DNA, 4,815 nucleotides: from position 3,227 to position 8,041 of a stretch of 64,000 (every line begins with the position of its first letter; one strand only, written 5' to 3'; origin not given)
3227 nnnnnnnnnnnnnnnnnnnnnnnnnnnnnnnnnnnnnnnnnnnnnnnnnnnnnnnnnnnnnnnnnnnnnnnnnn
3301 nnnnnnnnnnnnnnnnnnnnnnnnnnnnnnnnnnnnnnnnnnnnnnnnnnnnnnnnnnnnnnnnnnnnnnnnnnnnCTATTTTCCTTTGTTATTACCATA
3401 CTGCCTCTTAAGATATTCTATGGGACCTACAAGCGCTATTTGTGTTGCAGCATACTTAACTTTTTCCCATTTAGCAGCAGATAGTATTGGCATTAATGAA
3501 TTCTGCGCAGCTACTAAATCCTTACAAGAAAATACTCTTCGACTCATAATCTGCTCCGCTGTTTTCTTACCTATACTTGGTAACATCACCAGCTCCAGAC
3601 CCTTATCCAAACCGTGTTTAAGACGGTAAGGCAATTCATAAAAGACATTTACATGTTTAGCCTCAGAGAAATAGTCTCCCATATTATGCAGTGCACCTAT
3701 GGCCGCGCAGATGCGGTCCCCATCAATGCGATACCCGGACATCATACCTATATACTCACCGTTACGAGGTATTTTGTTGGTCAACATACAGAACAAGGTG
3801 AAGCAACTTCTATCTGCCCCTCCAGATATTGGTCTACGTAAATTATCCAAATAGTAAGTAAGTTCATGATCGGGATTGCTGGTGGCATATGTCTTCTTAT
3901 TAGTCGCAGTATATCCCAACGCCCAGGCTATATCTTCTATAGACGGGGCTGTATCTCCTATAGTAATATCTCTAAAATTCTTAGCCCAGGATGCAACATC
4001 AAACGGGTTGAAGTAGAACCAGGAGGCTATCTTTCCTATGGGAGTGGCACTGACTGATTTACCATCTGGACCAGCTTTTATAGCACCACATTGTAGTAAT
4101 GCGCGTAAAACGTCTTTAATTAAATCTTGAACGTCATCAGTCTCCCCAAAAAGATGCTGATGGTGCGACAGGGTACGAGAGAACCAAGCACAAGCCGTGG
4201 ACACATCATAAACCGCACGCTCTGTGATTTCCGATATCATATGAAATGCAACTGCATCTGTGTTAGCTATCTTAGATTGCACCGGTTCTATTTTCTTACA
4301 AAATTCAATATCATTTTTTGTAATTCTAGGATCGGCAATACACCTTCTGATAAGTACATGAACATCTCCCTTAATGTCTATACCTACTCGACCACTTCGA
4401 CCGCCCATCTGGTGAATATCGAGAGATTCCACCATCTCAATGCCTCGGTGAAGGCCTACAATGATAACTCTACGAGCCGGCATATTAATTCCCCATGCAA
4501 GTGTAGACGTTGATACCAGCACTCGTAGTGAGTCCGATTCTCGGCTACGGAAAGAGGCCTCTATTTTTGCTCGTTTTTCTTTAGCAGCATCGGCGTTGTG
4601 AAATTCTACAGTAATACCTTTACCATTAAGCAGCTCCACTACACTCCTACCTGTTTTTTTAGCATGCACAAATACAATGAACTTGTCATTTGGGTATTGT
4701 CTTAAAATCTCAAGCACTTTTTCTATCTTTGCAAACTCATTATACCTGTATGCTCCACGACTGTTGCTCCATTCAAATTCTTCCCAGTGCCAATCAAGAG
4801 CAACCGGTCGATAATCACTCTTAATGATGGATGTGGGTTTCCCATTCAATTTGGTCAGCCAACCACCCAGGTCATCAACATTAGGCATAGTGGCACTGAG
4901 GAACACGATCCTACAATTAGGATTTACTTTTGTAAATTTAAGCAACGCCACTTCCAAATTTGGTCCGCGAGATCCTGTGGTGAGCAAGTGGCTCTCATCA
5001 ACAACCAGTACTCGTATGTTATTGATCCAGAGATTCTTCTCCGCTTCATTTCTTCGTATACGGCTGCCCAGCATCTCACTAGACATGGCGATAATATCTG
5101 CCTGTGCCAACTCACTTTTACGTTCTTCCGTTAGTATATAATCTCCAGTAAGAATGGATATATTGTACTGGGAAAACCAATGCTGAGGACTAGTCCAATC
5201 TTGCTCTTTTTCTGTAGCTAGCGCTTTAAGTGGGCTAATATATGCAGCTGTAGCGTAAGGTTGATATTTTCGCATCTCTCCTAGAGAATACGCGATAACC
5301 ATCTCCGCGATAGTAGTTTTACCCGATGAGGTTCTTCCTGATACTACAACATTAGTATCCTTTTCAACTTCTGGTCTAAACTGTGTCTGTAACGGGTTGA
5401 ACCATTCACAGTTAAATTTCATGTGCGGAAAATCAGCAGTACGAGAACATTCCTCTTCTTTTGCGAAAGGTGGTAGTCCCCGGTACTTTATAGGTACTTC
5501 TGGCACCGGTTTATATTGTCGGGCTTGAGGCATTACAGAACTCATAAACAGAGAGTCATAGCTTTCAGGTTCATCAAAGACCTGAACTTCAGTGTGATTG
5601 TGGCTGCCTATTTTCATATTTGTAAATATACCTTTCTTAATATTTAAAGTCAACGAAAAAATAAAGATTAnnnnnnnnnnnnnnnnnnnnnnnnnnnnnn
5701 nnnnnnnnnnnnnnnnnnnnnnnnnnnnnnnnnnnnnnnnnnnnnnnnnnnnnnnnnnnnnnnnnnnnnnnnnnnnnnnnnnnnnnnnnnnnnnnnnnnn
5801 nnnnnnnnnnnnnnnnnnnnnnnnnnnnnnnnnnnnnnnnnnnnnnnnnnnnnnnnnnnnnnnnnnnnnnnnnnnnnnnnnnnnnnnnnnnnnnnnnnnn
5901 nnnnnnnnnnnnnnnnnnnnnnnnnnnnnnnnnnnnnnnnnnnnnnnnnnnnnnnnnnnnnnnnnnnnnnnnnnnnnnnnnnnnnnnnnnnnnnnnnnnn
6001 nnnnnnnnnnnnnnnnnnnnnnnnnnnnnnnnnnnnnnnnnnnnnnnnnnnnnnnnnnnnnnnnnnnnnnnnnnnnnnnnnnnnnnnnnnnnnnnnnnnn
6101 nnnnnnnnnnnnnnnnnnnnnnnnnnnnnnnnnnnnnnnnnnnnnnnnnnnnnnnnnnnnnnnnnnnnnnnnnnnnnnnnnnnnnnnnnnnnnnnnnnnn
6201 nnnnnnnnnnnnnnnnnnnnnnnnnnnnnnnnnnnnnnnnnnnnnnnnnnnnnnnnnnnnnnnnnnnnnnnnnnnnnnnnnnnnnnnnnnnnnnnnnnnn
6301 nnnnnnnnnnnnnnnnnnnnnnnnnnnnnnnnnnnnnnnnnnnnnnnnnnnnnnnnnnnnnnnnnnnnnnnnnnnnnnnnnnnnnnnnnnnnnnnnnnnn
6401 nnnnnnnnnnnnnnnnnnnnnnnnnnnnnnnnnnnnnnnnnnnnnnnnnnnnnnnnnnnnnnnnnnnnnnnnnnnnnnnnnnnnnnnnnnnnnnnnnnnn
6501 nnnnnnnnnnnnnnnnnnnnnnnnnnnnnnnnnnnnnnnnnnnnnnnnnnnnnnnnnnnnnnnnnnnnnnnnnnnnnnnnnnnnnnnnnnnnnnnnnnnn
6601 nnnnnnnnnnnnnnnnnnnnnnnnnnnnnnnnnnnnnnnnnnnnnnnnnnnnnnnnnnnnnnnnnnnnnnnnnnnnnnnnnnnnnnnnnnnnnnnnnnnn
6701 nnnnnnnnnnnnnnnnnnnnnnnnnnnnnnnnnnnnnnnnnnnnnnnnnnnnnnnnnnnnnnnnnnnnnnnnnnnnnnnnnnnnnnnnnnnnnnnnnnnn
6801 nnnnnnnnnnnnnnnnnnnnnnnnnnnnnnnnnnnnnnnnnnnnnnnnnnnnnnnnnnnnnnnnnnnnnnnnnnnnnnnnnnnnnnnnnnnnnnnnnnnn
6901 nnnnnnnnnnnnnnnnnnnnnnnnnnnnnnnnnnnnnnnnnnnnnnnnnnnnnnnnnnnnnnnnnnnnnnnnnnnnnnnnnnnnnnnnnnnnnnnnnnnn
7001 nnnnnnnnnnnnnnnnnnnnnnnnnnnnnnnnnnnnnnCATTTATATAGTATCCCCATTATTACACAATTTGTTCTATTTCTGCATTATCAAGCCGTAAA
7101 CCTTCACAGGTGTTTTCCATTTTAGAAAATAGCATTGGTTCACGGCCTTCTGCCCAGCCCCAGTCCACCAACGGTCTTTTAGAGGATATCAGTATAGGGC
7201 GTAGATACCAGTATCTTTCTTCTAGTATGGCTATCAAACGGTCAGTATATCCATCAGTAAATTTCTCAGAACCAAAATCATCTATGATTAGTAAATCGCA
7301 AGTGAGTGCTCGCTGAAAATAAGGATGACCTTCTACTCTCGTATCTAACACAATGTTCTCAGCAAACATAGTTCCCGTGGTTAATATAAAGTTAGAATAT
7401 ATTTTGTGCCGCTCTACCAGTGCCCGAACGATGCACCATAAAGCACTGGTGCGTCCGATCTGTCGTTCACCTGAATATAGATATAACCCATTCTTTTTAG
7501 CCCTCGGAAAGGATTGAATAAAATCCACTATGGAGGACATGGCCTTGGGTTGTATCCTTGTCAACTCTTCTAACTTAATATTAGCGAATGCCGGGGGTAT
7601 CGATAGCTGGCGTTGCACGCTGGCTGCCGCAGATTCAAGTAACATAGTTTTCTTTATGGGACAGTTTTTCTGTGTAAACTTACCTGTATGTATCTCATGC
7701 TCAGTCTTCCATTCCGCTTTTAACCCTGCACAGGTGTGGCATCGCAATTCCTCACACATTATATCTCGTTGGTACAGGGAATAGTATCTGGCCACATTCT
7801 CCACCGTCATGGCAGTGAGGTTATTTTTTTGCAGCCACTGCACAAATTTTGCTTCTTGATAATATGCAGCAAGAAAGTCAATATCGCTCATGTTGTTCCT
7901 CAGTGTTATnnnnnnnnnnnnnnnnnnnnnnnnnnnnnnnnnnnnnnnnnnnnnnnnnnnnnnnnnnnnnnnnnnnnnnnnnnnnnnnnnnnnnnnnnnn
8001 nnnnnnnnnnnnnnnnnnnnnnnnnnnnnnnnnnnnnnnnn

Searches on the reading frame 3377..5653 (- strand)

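Call 67: search_protein_families(library=phrogs, proteins=[window:3377-5653:-], max_evalue=0.00001)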
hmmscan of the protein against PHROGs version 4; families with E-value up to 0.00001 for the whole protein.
window:3377-5653:- (758 aa): 5 families
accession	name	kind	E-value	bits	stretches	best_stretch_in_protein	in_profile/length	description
phrog_6819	-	DNA, RNA and nucleotide metabolism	2.9e-42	145.9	1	85-553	22-461/645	Holliday junction branch migration helicase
phrog_16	-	DNA, RNA and nucleotide metabolism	1e-20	74.6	1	97-398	288-565/986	DNA helicase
phrog_31517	-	unknown function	2.8e-11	42.9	1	97-282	321-498/1191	-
phrog_35989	-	unknown function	3.5e-11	42.9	0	86-300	148-347/860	-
phrog_62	-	DNA, RNA and nucleotide metabolism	3.8e-06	25.6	0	308-401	989-1080/1881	DNA helicase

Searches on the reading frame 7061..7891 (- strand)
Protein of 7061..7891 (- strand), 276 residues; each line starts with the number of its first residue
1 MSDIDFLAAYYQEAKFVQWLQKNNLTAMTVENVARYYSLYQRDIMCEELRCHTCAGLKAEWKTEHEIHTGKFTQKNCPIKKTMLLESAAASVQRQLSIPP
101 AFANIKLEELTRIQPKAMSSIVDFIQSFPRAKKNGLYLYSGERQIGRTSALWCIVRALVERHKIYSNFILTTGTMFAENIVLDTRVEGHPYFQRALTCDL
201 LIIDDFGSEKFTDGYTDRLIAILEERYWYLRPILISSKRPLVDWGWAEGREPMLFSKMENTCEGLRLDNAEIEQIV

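Call 80: search_protein_families(library=phrogs, proteins=[window:7061-7891:-], max_evalue=0.00001)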
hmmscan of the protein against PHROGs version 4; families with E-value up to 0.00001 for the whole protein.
window:7061-7891:- (276 aa): 2 families
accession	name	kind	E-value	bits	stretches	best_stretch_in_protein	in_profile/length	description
phrog_50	-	DNA, RNA and nucleotide metabolism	5.7e-13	49.8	1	3-237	224-474/570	DnaC-like helicase loader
phrog_3277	-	DNA, RNA and nucleotide metabolism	3.8e-08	34.3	1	130-245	6-125/168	DnaC-like helicase loader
